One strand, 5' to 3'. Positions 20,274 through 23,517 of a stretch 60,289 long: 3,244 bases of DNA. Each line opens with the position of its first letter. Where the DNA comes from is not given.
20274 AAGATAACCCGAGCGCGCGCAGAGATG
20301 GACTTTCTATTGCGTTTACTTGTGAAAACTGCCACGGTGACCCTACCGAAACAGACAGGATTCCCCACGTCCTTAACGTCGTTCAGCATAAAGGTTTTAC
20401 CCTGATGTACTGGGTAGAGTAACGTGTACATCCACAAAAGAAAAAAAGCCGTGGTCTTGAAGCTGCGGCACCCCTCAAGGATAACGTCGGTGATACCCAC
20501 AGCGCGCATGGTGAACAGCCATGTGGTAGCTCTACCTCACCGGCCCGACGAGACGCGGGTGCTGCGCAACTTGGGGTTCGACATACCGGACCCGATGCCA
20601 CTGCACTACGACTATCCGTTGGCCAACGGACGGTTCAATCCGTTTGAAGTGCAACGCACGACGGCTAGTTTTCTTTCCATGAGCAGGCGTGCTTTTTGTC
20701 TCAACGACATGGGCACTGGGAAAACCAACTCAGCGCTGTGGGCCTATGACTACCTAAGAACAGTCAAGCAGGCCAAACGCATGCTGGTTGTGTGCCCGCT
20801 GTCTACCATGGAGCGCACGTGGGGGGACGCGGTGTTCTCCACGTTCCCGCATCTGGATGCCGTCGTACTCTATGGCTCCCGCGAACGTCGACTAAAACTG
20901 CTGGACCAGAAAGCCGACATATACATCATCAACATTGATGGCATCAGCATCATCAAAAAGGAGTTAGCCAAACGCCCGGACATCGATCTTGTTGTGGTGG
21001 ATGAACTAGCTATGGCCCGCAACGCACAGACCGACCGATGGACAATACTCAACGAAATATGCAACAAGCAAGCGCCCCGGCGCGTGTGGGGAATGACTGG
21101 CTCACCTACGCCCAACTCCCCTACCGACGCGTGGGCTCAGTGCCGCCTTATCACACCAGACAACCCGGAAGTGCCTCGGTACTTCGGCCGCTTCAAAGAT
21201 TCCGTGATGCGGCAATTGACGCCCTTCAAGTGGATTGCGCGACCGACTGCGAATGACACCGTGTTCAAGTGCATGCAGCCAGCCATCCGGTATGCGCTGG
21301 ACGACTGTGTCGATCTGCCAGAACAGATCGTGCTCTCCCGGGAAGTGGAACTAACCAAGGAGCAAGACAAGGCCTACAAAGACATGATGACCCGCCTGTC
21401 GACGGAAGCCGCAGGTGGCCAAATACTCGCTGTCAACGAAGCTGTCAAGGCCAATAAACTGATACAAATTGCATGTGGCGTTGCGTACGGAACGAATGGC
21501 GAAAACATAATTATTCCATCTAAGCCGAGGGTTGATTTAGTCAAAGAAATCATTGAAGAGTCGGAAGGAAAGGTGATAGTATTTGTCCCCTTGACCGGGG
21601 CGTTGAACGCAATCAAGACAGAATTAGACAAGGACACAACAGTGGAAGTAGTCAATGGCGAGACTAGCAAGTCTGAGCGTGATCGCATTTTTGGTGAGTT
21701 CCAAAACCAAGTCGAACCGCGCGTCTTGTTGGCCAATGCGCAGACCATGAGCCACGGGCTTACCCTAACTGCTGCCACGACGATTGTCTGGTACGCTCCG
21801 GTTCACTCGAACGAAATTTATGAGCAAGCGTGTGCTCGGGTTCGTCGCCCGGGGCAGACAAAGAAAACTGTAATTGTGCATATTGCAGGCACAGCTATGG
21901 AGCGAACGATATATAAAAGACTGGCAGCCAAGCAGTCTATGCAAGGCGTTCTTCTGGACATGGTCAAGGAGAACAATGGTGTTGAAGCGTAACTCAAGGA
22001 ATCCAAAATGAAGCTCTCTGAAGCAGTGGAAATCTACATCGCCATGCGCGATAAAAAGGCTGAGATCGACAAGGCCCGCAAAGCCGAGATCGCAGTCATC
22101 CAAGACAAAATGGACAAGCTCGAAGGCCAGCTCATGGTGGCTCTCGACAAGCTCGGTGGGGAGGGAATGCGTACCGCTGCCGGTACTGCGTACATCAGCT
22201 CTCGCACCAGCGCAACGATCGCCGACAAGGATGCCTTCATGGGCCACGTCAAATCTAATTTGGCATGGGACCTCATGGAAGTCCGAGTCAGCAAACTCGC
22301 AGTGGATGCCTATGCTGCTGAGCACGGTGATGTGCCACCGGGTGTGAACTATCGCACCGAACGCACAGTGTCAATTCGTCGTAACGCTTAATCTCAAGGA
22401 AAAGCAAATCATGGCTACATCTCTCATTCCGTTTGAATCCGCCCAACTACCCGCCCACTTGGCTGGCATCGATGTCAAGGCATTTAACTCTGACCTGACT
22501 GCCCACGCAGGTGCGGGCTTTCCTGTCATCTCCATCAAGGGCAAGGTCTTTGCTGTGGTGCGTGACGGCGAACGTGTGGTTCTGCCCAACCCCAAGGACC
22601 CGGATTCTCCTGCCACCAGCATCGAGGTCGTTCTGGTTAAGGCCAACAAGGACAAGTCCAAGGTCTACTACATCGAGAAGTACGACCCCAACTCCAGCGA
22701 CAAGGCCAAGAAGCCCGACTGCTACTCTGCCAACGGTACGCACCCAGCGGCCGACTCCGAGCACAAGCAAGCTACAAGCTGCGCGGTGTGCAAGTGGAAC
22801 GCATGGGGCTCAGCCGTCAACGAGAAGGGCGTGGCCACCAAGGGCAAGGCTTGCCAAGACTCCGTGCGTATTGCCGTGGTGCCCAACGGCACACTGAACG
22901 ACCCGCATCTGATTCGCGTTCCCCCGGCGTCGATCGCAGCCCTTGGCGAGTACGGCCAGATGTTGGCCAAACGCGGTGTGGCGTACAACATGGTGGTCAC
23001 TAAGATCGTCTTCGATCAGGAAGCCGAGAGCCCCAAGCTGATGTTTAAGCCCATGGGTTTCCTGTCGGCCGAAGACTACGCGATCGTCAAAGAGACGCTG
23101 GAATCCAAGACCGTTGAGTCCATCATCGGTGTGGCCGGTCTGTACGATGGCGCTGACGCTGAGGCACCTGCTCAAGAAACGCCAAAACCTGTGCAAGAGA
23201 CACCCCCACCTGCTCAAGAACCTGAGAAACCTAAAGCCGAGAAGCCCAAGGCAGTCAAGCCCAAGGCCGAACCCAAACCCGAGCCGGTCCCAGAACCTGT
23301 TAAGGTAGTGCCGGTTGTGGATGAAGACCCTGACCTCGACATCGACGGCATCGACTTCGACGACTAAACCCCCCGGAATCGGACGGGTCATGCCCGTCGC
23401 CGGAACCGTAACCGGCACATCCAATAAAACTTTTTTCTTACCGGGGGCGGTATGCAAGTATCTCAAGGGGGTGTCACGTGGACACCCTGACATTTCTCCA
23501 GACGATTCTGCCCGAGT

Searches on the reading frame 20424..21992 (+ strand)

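Call 13: search_protein_families(library=phrogs, proteins=[window:20424-21992:+], max_evalue=0.001)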
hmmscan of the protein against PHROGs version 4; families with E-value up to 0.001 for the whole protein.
window:20424-21992:+ (522 aa): 7 families
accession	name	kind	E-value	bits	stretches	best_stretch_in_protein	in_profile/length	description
phrog_62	-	DNA, RNA and nucleotide metabolism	1e-93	316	1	61-519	686-1141/1881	DNA helicase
phrog_16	-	DNA, RNA and nucleotide metabolism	5.3e-21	75.6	1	71-496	271-607/986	DNA helicase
phrog_29996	-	unknown function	1.8e-14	53.7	1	93-503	748-1156/1189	-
phrog_11354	-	unknown function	5e-13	49.8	1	428-516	20-110/116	-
phrog_23807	-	unknown function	2.5e-08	33.2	1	380-491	528-648/1053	-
phrog_21391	-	DNA, RNA and nucleotide metabolism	1.1e-06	27.1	1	378-479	1356-1457/2021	DNA helicase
phrog_9690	-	DNA, RNA and nucleotide metabolism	2.9e-06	27.5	1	366-485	141-265/306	DNA helicase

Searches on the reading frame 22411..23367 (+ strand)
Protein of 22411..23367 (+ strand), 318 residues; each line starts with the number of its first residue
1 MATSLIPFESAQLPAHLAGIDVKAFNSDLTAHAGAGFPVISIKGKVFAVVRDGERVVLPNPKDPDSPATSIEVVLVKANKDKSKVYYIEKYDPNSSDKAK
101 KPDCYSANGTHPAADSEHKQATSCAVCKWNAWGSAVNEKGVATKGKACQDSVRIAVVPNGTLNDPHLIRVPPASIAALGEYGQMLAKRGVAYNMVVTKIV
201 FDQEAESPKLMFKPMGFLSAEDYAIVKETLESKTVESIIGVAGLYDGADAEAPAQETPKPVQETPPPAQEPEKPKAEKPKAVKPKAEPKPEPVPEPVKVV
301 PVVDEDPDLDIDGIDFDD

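Call 13: search_protein_families(library=phrogs, proteins=[window:22411-23367:+], max_evalue=0.001)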
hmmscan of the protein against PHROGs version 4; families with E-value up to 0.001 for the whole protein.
window:22411-23367:+ (318 aa): 2 families
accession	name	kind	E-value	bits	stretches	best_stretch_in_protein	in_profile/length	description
phrog_27714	-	unknown function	1.8e-20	74.6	1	5-268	32-284/292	-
phrog_23155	-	unknown function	3.6e-12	47.1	1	71-206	69-189/255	-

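Call 81: search_protein_families(library=pfam, proteins=[window:22411-23367:+], max_evalue=0.01)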
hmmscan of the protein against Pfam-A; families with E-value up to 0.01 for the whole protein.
window:22411-23367:+ (318 aa): 0 families
